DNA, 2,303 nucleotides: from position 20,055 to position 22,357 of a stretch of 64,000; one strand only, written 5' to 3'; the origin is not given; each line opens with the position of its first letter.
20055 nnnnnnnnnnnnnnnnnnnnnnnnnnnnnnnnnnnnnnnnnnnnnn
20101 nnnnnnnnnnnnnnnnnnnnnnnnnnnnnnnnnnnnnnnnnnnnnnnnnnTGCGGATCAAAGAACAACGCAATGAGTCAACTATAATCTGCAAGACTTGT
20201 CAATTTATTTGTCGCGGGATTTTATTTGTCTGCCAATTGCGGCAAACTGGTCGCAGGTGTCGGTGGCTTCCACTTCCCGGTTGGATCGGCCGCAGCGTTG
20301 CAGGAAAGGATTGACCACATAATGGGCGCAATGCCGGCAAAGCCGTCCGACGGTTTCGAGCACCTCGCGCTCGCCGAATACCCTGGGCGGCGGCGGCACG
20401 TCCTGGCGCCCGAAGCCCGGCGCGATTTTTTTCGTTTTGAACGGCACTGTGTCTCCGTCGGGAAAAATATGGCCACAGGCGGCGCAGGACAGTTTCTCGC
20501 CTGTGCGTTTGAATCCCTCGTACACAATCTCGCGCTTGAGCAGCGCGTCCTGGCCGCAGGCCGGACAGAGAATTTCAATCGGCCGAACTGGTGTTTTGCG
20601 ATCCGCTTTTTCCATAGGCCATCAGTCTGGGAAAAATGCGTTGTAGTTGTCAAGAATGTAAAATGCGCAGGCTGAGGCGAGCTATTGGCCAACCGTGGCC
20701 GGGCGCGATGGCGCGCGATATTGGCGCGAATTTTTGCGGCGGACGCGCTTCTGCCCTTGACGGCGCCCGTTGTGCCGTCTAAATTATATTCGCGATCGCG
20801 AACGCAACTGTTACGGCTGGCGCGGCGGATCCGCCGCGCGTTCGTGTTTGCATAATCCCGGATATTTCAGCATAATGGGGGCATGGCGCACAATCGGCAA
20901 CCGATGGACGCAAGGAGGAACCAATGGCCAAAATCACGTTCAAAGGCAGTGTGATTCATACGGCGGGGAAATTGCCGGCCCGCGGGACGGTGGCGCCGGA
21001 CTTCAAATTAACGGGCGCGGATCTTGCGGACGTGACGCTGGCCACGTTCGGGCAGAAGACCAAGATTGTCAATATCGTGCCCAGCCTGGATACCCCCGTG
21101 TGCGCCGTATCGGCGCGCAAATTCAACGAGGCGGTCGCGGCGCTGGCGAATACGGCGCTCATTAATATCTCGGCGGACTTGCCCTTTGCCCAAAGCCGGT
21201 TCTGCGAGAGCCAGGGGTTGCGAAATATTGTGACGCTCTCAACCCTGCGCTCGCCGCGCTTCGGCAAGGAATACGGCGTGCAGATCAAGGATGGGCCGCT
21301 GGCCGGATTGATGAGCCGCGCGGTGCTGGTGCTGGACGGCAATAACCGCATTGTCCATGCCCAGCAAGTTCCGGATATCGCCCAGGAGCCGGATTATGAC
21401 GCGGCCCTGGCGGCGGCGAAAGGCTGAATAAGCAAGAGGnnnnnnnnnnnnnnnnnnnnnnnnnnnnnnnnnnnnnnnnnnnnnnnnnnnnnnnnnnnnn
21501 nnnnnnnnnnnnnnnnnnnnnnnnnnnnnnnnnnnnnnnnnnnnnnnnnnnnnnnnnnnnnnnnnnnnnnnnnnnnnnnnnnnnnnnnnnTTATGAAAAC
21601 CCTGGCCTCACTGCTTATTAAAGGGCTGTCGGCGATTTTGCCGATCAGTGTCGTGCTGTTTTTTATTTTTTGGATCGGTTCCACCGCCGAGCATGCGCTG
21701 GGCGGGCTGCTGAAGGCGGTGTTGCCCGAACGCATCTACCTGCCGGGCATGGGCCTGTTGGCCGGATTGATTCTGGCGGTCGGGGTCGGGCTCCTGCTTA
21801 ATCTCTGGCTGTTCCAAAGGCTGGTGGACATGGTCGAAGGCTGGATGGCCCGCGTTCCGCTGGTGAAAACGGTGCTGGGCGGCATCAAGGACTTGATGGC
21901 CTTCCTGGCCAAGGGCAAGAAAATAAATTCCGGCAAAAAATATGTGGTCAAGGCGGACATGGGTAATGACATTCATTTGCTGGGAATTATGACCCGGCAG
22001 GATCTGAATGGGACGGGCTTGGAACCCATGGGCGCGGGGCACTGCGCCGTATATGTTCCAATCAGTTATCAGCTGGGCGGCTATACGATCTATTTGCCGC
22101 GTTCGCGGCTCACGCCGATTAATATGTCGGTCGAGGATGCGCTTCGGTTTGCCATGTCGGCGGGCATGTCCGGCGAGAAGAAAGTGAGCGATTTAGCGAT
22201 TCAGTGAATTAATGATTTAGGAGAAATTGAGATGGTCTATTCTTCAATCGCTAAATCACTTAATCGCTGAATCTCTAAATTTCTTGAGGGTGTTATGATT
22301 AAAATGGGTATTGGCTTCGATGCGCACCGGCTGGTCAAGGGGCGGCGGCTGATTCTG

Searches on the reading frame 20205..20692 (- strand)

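Call 27: search_protein_families(library=ncbifam, proteins=[window:20222-20692:-], max_evalue=0.001)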
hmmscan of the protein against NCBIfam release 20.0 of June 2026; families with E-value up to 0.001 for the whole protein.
window:20222-20692:- (156 aa): 0 families

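Call 63: search_protein_families(library=pfam, proteins=[window:20222-20692:-], max_evalue=0.001)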
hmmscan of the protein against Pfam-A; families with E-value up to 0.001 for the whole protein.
window:20222-20692:- (156 aa): 0 families

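Call 66: search_protein_families(library=pfam, proteins=[window:20205-20615:-], max_evalue=1)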
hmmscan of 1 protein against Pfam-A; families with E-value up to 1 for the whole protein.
window:20205-20615:- (136 aa): 13 families
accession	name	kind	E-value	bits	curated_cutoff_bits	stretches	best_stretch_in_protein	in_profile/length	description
PF13248.11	Zn_ribbon_3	-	0.00038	20.2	27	1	9-23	11-25/26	zinc-ribbon domain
PF13717.11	Zn_ribbon_4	-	0.0016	18.8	30.3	1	35-52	19-36/36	zinc-ribbon domain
PF03966.22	Trm112p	-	0.0027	18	22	1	17-52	10-36/40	Trm112p-like protein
PF13719.11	Zn_ribbon_5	-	0.013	15.7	29.3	1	15-51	3-35/37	zinc-ribbon domain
PF14354.12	Lar_restr_allev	-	0.019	15.6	28.6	1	17-49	6-33/58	Restriction alleviation protein Lar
PF07191.17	Zn_ribbon_6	-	0.019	15.4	25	0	90-135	16-62/67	Double zinc ribbon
PF24292.1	DUF7479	-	0.021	15.4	27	1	14-51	2-40/60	Domain of unknown function (DUF7479)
PF12773.13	DZR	-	0.038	14.6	27.3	1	9-53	7-36/45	Double zinc ribbon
PF18912.6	DZR_2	-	0.072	13.4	27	1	87-122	18-53/56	Double zinc ribbon domain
PF20120.5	DUF6510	-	0.16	12.3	26.4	1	15-50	27-60/86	Family of unknown function (DUF6510)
PF08271.17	Zn_Ribbon_TF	-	0.22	11.6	29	1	17-57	3-35/43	TFIIB zinc-binding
PF09723.15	Zn_ribbon_8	-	0.72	10.4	34.4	0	12-25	25-37/41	Zinc ribbon domain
PF23475.1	zf-Tbcl_FmdE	-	0.9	9.5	23.2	0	90-97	22-29/35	FmdE treble clef zinc finger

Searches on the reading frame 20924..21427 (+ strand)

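Call 63: search_protein_families(library=pfam, proteins=[window:20924-21427:+], max_evalue=0.001)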
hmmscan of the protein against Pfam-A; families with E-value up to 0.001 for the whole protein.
window:20924-21427:+ (167 aa): 2 families
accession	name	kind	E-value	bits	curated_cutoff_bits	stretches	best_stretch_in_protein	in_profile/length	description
PF08534.16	Redoxin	-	1.8e-28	99.6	26.6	1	21-162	3-148/148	Redoxin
PF00578.27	AhpC-TSA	-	2.3e-14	53.8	26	1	21-145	2-123/124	AhpC/TSA family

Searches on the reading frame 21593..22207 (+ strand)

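Call 63: search_protein_families(library=pfam, proteins=[window:21593-22207:+], max_evalue=0.001)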
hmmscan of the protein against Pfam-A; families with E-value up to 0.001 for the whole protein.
window:21593-22207:+ (204 aa): 1 family
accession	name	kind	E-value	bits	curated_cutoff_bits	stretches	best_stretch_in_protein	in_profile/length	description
PF04367.18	DUF502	-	5.8e-18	65.2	23.8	1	57-162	2-106/107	Protein of unknown function (DUF502)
